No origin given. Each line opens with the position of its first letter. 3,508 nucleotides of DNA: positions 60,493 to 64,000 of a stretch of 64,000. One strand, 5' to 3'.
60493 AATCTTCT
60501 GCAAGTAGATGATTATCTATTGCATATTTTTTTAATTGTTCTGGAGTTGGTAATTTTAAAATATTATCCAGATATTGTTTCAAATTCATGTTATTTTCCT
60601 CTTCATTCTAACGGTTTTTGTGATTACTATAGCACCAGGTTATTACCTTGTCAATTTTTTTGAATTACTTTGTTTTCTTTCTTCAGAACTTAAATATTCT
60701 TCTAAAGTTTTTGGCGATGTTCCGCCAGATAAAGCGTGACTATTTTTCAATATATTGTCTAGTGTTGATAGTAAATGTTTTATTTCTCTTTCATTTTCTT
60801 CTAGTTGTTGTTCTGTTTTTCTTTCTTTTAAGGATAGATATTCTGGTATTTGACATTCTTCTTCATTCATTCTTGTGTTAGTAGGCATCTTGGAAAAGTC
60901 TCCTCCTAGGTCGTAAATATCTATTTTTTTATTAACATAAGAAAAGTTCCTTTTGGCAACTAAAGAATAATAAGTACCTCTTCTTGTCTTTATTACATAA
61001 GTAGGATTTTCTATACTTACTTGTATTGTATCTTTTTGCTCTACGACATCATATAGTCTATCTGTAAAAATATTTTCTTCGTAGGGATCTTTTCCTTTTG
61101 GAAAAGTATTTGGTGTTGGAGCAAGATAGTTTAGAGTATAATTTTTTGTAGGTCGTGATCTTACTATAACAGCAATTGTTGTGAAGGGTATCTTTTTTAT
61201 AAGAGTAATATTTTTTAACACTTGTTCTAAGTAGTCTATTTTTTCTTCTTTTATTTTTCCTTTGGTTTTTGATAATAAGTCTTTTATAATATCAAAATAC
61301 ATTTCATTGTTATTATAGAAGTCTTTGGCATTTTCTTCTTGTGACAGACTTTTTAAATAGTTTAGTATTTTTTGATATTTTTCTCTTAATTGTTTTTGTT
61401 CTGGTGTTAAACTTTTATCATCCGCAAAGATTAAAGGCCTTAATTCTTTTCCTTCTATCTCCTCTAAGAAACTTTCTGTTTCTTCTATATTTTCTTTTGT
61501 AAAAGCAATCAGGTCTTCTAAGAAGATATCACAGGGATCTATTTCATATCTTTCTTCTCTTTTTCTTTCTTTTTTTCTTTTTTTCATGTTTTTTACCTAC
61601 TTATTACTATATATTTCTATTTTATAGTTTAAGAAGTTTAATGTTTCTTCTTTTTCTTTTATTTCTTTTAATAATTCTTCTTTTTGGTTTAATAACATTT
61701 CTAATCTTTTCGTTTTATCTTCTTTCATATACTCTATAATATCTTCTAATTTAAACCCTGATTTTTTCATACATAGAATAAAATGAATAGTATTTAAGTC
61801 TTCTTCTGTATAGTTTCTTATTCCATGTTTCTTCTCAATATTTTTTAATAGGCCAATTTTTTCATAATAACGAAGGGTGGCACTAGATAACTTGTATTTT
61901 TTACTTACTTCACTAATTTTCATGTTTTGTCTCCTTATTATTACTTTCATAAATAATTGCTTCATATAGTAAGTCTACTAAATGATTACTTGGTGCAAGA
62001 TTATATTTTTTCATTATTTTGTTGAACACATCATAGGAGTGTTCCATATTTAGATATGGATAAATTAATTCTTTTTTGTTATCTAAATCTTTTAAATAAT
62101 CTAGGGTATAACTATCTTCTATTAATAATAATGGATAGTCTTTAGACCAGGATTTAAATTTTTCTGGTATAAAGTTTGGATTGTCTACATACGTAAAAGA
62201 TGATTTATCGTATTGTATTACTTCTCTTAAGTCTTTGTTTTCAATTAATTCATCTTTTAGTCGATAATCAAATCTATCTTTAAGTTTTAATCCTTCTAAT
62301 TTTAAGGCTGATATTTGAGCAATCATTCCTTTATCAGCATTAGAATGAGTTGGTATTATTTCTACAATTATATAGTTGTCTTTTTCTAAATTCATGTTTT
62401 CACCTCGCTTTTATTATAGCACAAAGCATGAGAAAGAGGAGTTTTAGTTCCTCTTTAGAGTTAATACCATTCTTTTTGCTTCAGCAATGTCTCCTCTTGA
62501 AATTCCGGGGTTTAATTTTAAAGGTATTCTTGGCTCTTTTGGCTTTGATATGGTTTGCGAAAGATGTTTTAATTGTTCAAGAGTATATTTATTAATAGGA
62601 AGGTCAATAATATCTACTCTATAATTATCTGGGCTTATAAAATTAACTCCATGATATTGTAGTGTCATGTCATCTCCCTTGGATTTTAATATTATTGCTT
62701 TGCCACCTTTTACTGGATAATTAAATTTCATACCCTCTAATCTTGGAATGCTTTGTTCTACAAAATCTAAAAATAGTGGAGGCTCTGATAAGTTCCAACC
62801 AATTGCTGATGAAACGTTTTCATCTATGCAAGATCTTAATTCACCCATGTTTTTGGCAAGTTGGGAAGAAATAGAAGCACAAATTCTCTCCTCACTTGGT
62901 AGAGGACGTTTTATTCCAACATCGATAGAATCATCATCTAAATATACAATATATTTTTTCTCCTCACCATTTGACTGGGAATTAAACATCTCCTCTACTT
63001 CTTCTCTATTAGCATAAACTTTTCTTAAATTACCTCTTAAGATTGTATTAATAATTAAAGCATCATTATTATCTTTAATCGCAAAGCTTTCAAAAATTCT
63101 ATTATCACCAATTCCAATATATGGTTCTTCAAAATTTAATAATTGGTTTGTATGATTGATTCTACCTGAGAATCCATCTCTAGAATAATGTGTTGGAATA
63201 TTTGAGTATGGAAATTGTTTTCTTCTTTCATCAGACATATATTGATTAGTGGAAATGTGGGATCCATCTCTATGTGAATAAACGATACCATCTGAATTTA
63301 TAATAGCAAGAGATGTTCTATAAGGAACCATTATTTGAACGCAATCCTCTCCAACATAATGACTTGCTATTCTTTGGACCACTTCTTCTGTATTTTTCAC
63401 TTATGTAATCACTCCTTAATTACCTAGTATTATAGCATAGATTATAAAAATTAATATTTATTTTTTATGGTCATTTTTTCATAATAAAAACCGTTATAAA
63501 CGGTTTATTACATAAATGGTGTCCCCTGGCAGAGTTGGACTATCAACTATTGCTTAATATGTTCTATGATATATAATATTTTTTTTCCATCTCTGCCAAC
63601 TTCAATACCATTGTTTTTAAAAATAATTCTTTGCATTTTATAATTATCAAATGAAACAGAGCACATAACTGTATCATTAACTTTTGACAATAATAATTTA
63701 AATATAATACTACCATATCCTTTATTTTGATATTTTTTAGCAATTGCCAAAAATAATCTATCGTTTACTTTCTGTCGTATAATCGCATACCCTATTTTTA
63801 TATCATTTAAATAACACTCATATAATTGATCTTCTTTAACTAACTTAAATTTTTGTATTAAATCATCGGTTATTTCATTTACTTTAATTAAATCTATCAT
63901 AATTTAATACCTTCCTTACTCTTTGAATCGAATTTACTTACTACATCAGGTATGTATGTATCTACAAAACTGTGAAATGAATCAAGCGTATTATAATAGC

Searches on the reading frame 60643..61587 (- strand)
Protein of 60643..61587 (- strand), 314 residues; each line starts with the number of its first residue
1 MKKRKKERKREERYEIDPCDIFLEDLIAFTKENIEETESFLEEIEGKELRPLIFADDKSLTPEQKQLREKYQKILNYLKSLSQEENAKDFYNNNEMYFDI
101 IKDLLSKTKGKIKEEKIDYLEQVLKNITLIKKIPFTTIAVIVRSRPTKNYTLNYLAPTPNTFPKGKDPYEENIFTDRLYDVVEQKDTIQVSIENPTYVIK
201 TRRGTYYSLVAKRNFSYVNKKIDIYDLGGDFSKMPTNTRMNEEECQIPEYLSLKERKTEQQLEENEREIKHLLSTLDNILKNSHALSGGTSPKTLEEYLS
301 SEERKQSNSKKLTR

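Call 5: search_protein_families(library=ncbifam, proteins=[window:60643-61587:-], max_evalue=0.01)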
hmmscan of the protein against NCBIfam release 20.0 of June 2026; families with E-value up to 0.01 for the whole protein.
window:60643-61587:- (314 aa): 0 families

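Call 14: search_protein_families(library=pfam, proteins=[window:60643-61587:-], max_evalue=0.01)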
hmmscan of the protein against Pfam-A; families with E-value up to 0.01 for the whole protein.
window:60643-61587:- (314 aa): 2 families
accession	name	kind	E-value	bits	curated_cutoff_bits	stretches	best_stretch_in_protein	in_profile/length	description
PF15568.11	Imm39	-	0.0035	18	25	0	107-144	20-57/131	Immunity protein 39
PF20687.2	CsoSCA_N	-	0.01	16.5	27.5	0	57-93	9-45/93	Carboxysome Shell Carbonic Anhydrase, N-terminal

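Call 66: search_protein_families(library=padloc, proteins=[window:60643-61587:-], max_evalue=0.01)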
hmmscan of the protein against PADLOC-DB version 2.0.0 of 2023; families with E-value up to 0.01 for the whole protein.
window:60643-61587:- (314 aa): 0 families

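Call 67: search_protein_families(library=phrogs, proteins=[window:60643-61587:-], max_evalue=0.01)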
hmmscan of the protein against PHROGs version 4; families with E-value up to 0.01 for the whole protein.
window:60643-61587:- (314 aa): 1 family
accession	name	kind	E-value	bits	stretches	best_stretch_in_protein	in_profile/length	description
phrog_1826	-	unknown function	0.0071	17.7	1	256-300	11-55/70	-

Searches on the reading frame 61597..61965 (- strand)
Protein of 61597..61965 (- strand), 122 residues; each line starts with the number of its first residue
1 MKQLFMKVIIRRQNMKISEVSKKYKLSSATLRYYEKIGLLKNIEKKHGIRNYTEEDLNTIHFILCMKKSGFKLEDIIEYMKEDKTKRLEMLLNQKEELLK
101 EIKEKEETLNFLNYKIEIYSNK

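Call 14: search_protein_families(library=pfam, proteins=[window:61597-61965:-], max_evalue=0.01)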
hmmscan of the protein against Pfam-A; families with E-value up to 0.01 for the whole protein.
window:61597-61965:- (122 aa): 3 families
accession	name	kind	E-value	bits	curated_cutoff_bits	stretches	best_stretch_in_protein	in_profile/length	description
PF13411.12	MerR_1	-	1.2e-18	67.4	21.6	1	15-82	1-68/69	MerR HTH family regulatory protein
PF00376.29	MerR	-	3.9e-10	39.8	28.2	1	16-52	1-38/38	MerR family regulatory protein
PF09278.17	MerR-DNA-bind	-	0.00088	20.3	25.4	1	58-106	2-56/65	MerR, DNA binding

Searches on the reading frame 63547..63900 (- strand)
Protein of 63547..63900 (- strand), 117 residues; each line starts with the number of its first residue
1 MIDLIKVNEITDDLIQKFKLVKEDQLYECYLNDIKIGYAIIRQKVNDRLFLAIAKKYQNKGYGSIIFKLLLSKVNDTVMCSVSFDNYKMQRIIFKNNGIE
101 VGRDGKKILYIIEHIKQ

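Call 14: search_protein_families(library=pfam, proteins=[window:63547-63900:-], max_evalue=0.01)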
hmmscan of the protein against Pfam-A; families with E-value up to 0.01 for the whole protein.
window:63547-63900:- (117 aa): 1 family
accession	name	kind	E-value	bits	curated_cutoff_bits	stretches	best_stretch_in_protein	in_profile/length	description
PF13508.13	Acetyltransf_7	-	0.00072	20.3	27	1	26-70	5-53/84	Acetyltransferase (GNAT) domain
